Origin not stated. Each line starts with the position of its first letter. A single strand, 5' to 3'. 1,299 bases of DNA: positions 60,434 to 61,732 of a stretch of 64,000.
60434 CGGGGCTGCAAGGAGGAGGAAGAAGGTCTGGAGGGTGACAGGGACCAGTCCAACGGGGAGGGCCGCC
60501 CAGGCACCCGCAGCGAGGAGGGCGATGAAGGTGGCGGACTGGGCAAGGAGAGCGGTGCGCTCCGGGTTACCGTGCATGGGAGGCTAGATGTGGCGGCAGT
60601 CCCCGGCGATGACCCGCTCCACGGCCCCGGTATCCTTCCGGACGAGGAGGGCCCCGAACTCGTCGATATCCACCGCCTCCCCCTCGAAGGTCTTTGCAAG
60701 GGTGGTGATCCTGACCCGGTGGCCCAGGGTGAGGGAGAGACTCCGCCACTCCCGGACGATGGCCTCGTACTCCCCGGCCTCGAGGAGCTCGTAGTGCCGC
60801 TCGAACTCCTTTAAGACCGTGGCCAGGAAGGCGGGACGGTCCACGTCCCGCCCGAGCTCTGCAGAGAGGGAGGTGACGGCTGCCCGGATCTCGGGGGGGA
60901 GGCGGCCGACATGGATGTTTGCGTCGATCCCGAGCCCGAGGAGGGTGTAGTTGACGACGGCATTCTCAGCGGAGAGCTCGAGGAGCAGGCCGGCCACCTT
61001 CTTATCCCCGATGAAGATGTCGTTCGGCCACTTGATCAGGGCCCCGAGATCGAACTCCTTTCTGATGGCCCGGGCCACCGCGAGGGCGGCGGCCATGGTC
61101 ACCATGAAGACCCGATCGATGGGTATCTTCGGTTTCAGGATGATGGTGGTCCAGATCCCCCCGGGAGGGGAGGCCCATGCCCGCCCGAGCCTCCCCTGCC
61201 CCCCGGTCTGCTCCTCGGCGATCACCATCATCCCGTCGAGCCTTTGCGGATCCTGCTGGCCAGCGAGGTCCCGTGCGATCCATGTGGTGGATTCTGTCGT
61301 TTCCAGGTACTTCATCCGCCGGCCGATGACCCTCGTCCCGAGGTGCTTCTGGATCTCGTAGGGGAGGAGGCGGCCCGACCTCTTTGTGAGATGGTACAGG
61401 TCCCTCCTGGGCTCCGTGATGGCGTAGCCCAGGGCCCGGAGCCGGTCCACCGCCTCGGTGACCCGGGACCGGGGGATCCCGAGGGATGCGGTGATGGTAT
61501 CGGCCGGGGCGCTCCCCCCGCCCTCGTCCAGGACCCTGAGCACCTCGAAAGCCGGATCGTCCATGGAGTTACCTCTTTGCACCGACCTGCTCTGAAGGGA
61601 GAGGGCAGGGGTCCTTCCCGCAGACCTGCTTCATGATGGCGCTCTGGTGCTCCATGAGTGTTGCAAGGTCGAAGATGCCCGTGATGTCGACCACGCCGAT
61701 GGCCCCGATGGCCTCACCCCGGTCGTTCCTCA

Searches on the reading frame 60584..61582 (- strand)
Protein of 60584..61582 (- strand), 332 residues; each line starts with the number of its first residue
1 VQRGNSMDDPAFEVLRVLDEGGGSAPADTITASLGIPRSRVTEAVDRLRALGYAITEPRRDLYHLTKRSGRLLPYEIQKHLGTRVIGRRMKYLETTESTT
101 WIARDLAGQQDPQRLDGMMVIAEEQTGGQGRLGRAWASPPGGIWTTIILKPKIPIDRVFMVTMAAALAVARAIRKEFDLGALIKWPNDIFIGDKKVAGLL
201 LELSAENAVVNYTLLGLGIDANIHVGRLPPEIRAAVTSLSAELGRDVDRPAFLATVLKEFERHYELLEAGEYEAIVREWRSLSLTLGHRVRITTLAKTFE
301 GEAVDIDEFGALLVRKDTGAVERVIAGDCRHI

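Call 62: search_protein_families(library=pfam, proteins=[window:60584-61582:-], max_evalue=0.001)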
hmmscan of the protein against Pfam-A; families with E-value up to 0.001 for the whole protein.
window:60584-61582:- (332 aa): 4 families
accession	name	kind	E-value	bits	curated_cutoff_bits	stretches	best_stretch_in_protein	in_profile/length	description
PF03099.24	BPL_LplA_LipB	-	2.4e-18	66.7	21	1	116-220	23-133/133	Biotin/lipoate A/B protein ligase family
PF02237.23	BPL_C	-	3.2e-12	46.6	21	1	285-329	1-45/48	Biotin protein ligase C terminal domain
PF12802.13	MarR_2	-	9.5e-06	26.1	27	1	7-58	3-54/61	MarR family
PF21948.1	LplA-B_cat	-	0.00046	20.6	27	1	176-261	106-200/200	Lipoyl protein ligase A/B catalytic domain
